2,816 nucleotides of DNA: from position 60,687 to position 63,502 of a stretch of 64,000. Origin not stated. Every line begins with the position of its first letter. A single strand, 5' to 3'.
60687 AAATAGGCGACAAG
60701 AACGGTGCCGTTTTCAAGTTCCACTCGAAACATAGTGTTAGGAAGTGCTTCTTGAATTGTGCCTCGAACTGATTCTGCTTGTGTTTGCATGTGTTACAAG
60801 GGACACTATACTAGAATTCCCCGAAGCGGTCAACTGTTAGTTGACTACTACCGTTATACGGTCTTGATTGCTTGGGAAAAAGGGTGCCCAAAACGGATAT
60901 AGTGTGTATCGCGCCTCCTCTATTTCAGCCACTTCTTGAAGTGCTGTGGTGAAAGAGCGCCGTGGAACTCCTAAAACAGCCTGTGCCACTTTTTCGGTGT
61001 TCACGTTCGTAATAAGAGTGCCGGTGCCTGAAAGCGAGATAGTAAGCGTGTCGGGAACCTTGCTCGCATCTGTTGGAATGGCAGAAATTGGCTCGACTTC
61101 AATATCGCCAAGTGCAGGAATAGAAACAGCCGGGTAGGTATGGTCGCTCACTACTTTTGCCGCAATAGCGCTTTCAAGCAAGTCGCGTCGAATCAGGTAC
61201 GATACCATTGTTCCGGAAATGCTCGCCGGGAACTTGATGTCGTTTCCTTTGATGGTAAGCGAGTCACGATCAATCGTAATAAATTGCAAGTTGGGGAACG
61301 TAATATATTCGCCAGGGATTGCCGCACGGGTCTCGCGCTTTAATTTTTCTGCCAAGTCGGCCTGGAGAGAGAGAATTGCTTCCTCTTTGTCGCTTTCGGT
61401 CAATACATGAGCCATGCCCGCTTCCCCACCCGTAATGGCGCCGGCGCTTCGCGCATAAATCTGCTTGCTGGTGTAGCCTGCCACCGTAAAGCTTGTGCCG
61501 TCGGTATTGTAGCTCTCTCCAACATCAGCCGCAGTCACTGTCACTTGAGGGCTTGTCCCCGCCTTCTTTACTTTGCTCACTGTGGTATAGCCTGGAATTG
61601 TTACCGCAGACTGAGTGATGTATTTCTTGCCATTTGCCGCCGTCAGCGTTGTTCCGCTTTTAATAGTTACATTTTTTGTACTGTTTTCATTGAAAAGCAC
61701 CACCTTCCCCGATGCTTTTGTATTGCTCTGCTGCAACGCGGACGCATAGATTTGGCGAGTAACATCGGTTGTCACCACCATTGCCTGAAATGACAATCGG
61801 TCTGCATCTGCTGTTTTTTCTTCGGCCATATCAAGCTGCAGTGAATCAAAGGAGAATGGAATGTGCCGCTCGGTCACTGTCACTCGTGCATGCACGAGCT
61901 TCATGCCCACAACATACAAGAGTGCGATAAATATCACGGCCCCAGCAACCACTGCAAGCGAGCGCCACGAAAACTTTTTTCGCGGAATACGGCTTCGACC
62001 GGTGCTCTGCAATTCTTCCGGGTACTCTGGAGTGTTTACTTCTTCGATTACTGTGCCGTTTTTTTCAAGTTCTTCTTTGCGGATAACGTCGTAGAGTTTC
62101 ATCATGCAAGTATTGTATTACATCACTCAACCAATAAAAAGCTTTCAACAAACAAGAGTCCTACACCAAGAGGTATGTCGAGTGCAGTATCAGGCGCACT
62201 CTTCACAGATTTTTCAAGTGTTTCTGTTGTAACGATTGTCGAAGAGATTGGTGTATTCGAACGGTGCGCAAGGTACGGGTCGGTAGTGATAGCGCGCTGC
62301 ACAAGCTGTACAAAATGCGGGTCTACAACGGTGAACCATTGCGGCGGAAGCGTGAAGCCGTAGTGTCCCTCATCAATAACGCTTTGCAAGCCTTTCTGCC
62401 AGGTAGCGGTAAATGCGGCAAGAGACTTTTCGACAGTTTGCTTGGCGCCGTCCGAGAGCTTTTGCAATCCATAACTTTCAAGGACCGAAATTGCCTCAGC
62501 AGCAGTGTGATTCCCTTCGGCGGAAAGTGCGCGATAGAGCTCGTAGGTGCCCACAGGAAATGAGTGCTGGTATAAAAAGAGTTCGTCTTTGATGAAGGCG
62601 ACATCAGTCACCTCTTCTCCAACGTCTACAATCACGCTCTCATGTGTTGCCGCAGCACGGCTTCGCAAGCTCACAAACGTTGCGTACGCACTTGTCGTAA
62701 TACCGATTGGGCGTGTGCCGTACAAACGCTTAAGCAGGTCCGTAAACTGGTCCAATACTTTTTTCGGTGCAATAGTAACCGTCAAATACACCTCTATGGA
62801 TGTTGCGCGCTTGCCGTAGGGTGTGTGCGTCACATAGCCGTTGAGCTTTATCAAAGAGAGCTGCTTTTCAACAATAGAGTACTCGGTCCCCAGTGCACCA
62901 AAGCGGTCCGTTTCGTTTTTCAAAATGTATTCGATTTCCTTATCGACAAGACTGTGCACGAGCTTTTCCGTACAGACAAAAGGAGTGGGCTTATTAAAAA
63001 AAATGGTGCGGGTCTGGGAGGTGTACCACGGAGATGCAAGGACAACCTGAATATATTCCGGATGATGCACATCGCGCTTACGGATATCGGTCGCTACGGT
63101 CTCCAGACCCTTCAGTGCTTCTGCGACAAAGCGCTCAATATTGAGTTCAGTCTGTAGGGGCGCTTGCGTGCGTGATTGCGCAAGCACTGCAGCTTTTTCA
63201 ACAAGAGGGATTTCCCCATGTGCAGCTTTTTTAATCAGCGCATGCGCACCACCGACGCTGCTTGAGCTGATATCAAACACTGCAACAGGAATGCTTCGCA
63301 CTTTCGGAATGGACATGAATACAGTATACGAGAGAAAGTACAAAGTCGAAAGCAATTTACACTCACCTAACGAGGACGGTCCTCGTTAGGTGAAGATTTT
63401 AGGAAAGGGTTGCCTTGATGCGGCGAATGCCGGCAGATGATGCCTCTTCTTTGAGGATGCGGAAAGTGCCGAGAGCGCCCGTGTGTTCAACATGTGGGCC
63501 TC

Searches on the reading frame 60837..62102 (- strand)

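Call 8: search_protein_families(library=pfam, proteins=[window:60837-62102:-], max_evalue=0.01)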
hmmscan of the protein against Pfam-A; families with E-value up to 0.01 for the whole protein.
window:60837-62102:- (421 aa): 1 family
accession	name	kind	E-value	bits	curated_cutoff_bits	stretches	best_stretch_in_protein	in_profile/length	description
PF21110.3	GlxA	-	2.1e-07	32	27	1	129-209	1-89/105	GlxA beta barrel domain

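Call 68: search_protein_families(library=ncbifam, proteins=[window:60837-62102:-], max_evalue=0.01)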
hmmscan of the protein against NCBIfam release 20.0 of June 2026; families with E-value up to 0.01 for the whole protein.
window:60837-62102:- (421 aa): 1 family
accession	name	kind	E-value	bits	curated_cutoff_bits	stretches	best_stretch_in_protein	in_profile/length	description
NF052501.1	RdCuOxGlxASco2837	equivalog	5.2e-08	31.6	800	1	122-213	143-242/645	radical copper oxidase GlxA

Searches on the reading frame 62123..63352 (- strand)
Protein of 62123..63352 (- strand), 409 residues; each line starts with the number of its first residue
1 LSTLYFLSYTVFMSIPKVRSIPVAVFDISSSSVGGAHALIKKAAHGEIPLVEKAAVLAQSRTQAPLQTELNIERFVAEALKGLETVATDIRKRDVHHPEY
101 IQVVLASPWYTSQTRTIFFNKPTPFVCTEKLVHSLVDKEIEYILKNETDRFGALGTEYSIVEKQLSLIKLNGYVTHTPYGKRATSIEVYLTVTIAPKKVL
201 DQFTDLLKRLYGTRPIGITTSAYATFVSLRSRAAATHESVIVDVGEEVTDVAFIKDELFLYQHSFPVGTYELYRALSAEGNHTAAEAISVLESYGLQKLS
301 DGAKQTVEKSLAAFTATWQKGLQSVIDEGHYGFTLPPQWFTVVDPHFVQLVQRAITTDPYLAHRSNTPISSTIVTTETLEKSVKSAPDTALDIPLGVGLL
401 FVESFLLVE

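Call 8: search_protein_families(library=pfam, proteins=[window:62123-63352:-], max_evalue=0.01)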
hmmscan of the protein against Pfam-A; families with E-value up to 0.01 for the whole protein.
window:62123-63352:- (409 aa): 0 families

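Call 37: search_protein_families(library=pfam, proteins=[window:62123-63352:-], max_evalue=0.1)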
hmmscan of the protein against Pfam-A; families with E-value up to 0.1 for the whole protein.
window:62123-63352:- (409 aa): 0 families

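Call 39: search_solved_structures(query=window:62123-63352:-, max_evalue=1)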
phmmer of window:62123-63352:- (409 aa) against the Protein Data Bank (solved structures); distinct sequences matched with E-value up to 1: 0.

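Call 68: search_protein_families(library=ncbifam, proteins=[window:62123-63352:-], max_evalue=0.01)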
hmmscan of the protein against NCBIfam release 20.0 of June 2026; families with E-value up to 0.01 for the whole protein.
window:62123-63352:- (409 aa): 1 family
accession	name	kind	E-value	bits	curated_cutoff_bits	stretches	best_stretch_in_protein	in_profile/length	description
TIGR01175.1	pilM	subfamily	0.00013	21.1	133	1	195-298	140-249/348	type IV pilus assembly protein PilM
